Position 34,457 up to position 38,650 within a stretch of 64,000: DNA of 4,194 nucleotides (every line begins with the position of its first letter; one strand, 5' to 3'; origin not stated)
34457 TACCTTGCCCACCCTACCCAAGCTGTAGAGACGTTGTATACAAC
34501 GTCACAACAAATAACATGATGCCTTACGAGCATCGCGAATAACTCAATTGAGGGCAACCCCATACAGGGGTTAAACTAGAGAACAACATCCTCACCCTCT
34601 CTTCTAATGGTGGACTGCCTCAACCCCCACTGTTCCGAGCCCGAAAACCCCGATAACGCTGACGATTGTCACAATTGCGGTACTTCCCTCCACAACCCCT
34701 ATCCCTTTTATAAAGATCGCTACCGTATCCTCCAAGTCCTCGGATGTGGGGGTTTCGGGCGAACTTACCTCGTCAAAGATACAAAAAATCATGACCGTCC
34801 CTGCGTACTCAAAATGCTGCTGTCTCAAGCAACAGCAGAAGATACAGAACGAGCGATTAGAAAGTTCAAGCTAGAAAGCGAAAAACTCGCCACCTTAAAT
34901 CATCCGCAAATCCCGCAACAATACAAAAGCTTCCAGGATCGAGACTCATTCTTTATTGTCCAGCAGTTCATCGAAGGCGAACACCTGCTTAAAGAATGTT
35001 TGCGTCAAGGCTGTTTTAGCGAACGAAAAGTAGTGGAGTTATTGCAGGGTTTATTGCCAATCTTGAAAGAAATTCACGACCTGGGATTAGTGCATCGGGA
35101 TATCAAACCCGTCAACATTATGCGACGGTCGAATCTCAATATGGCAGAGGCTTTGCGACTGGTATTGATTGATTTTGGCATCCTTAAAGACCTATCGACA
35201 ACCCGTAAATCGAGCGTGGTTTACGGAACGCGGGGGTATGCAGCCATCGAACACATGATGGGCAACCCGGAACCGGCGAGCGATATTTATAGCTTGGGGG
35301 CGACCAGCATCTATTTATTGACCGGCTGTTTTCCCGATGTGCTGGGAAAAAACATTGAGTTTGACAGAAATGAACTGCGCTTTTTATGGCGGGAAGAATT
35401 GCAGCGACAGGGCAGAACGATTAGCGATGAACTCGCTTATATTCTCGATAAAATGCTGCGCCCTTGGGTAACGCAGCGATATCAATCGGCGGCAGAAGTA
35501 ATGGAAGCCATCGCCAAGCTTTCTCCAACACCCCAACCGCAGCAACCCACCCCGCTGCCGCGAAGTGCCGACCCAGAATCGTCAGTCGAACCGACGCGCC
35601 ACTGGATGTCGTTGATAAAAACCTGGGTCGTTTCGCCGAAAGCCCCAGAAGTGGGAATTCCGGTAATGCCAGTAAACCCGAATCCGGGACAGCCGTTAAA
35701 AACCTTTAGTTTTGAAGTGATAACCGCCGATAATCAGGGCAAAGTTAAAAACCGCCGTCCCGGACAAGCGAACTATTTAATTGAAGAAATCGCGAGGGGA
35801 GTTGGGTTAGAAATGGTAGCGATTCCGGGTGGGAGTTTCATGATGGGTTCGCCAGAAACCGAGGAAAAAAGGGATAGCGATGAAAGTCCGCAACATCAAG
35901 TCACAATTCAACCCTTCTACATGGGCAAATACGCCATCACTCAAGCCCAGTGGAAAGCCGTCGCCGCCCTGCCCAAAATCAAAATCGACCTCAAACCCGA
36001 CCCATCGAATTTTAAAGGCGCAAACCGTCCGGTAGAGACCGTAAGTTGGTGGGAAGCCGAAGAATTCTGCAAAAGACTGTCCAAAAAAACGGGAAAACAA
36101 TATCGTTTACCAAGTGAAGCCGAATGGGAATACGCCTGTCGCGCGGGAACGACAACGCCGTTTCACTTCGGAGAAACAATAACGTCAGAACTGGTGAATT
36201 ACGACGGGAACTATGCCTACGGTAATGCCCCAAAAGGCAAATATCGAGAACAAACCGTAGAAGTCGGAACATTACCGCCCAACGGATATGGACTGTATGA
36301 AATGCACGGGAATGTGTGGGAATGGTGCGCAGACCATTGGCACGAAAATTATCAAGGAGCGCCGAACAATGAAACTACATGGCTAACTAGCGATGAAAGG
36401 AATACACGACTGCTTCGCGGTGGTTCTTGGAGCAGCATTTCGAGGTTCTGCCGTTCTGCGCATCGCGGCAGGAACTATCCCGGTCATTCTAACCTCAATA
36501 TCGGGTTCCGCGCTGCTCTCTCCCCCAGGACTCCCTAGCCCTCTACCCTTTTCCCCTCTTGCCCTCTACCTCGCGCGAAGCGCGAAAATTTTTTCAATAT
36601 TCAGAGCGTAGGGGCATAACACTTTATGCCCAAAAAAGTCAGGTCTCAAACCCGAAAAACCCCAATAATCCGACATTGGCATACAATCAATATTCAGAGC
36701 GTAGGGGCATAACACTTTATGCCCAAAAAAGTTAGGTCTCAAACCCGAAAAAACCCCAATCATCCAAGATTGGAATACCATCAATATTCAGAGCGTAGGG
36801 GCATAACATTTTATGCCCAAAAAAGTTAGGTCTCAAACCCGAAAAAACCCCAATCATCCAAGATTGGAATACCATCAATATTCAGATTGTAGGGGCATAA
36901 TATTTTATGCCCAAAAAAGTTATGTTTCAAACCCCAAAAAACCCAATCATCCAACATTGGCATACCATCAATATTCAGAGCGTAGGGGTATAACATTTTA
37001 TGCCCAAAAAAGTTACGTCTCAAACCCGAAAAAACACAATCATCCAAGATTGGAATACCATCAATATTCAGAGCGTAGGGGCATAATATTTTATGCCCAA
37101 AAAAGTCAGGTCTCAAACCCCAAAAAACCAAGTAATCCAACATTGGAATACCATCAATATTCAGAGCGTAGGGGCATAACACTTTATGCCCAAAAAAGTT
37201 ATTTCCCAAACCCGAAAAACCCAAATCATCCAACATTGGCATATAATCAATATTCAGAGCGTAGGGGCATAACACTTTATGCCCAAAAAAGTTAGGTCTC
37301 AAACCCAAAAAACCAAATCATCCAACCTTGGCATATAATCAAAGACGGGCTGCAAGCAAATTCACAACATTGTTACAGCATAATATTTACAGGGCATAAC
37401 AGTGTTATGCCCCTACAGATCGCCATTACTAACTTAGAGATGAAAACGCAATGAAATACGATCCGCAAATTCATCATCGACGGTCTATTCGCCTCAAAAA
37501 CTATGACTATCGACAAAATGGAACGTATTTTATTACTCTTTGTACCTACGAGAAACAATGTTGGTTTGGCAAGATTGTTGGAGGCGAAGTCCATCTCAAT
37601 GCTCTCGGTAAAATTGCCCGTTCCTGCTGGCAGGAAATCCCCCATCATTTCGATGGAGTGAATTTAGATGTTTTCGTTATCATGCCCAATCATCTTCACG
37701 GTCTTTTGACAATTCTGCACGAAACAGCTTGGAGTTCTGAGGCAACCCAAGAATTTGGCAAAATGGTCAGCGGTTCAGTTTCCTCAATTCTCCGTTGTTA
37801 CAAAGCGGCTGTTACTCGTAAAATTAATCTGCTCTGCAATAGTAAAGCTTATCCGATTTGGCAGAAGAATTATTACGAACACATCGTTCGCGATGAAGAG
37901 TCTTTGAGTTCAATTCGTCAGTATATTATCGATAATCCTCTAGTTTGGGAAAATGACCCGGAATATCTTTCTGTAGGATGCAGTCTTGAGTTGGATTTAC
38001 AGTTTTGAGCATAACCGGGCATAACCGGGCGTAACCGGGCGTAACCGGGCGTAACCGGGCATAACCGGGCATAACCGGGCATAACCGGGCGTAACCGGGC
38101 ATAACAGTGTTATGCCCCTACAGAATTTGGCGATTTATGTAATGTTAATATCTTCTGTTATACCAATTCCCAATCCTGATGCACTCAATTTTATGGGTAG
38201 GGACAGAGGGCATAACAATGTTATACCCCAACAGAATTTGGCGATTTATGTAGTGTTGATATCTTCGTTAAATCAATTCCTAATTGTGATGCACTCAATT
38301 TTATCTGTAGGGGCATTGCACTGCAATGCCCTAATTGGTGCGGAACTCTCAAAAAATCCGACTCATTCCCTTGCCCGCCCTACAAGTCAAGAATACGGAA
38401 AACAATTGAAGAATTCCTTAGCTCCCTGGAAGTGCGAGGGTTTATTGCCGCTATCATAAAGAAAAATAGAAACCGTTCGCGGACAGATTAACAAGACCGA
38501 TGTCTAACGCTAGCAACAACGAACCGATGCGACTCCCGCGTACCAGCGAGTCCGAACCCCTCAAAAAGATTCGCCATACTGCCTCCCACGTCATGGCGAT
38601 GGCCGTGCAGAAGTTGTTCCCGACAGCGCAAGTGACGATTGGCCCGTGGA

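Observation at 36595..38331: REP/RAYT locus: an HUH tyrosine transposase flanked by its REP palindromes, next to an 8-copy REP-bearing tandem array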

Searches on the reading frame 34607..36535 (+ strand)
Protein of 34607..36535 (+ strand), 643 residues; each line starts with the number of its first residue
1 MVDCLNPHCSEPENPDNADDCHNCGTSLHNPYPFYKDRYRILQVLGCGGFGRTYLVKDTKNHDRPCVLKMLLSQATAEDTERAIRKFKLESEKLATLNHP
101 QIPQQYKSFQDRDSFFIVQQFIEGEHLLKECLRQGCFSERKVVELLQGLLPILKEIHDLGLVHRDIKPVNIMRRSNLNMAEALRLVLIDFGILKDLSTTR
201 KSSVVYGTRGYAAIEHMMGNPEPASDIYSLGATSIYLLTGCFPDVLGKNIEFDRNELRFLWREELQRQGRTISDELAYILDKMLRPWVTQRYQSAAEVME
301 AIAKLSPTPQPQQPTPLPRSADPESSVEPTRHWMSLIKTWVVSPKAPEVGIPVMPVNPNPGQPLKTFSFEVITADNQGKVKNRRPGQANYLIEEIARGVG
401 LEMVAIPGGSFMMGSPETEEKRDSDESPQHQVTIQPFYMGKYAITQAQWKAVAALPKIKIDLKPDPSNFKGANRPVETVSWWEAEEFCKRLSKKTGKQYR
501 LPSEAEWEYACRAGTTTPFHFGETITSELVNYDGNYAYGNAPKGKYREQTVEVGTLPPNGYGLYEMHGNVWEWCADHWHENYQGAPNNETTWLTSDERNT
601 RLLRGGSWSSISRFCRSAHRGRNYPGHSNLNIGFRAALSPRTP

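Call 4: search_protein_families(library=pfam, proteins=[window:34607-36535:+], max_evalue=0.01)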
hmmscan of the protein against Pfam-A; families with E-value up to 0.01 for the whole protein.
window:34607-36535:+ (643 aa): 6 families
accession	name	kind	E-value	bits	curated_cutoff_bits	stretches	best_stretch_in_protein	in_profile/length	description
PF03781.23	FGE-sulfatase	-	1.5e-57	195.6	23.3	1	402-637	4-254/255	Sulfatase-modifying factor enzyme 1-like domain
PF00069.31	Pkinase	-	3.8e-34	118.7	31.7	1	39-299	1-258/263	Protein kinase domain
PF07714.23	PK_Tyr_Ser-Thr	-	1.3e-12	48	23.1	1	41-241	3-201/258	Protein tyrosine and serine/threonine kinase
PF03109.22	ABC1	-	8.5e-06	25.5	22.9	1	93-202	123-223/244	ABC1 atypical kinase-like domain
PF17667.7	Pkinase_fungal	-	9e-05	21.8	24.1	1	140-220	286-368/387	Fungal protein kinase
PF06293.20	Kdo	-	0.00027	20.9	21.3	1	70-190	51-166/207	Lipopolysaccharide kinase (Kdo/WaaP) family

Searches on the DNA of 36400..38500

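Call 57: search_rna_families(source=window, start=36400, end=38500, threshold=evalue, max_evalue=1)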
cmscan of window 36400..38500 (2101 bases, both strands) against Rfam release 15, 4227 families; matches with E-value up to 1: 1.
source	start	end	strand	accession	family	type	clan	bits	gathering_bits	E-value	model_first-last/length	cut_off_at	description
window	37032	37154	-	RF02650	CncR1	Gene; sRNA;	-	16.5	76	0.77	1-213/213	no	Cag non-coding RNA1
